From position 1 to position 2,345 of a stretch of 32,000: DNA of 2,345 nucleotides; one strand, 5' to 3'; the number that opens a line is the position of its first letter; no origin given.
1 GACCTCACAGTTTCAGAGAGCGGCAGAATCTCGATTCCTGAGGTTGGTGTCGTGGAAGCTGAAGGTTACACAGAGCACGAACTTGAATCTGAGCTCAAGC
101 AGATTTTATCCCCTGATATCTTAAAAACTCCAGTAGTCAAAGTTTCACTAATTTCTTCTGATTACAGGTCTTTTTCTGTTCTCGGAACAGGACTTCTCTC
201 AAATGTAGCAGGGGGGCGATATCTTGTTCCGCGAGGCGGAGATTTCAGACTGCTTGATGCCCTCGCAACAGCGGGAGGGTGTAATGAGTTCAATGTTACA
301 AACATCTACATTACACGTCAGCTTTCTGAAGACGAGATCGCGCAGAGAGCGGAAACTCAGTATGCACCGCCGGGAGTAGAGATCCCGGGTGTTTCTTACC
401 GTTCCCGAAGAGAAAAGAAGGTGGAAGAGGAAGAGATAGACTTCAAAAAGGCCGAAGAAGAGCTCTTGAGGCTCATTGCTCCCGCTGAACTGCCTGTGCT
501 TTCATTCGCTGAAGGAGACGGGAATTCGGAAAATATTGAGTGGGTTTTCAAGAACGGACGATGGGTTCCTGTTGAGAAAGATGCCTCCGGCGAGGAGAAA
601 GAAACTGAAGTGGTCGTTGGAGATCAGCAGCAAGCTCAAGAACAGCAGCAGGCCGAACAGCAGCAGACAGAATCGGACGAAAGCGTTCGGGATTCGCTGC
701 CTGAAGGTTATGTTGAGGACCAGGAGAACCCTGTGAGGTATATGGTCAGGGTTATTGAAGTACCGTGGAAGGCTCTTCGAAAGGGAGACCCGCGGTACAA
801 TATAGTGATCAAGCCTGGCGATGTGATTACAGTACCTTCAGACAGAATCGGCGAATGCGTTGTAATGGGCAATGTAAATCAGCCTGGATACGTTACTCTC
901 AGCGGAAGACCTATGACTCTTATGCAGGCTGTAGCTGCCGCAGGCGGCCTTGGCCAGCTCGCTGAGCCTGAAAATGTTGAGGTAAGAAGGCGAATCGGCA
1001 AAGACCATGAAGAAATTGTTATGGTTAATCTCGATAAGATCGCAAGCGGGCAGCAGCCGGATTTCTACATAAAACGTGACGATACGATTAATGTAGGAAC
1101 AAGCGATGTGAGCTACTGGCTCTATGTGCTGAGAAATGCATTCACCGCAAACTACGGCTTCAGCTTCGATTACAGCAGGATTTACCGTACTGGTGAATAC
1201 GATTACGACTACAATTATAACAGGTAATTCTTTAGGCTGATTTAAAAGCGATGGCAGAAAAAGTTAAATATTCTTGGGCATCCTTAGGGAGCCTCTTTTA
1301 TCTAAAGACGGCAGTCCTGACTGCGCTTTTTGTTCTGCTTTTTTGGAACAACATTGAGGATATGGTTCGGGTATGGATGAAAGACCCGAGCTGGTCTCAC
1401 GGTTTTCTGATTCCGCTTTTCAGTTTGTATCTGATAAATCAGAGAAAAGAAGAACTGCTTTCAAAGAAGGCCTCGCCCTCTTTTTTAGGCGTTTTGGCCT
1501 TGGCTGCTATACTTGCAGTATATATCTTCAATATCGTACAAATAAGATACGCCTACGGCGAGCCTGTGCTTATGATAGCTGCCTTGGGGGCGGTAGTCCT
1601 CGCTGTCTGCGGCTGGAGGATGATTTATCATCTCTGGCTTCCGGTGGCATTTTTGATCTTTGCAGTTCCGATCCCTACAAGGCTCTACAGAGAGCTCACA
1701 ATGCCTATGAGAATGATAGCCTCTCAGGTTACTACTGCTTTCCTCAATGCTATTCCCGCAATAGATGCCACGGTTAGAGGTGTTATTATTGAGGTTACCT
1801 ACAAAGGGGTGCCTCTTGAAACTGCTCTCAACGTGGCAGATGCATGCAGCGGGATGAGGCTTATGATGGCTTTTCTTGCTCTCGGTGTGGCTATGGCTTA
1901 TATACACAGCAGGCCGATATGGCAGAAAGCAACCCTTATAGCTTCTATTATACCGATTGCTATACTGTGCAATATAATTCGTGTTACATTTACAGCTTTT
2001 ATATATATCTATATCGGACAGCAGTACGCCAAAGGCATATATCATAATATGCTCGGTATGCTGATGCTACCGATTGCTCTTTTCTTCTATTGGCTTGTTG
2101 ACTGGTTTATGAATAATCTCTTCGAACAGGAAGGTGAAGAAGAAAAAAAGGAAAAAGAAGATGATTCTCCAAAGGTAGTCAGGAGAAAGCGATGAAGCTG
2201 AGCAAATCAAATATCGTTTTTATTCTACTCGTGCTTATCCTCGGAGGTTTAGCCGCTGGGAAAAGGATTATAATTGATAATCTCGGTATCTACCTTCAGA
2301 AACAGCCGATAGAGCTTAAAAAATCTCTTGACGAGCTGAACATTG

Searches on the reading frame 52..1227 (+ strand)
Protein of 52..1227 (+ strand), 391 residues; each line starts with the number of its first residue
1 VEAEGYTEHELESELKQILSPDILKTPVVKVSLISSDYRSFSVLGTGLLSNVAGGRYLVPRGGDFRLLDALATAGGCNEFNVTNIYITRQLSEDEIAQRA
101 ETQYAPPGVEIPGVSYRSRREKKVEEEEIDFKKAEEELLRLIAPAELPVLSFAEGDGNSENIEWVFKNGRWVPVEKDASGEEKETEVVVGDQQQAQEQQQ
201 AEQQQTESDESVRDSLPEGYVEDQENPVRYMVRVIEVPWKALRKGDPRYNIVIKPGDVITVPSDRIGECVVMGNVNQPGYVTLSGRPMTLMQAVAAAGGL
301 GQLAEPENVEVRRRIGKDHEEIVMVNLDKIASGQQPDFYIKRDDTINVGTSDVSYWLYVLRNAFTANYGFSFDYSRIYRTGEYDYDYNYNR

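Call 60: search_protein_families(library=pfam, proteins=[window:52-1227:+], max_evalue=0.00001)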
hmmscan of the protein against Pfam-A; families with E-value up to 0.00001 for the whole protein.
window:52-1227:+ (391 aa): 2 families
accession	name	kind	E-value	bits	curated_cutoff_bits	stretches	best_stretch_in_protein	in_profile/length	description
PF22461.2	SLBB_2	-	3.5e-16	59.5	27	1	270-348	4-79/79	SLBB domain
PF10531.15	SLBB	-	2.8e-11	43.5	27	1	271-316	4-47/55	SLBB domain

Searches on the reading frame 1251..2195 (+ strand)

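Call 60: search_protein_families(library=pfam, proteins=[window:1251-2195:+], max_evalue=0.00001)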
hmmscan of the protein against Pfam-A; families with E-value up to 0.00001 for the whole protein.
window:1251-2195:+ (314 aa): 1 family
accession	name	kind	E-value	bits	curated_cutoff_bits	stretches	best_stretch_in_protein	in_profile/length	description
PF09721.15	Exosortase_EpsH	-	1.3e-58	198.9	25.7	1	25-286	2-253/254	Transmembrane exosortase (Exosortase_EpsH)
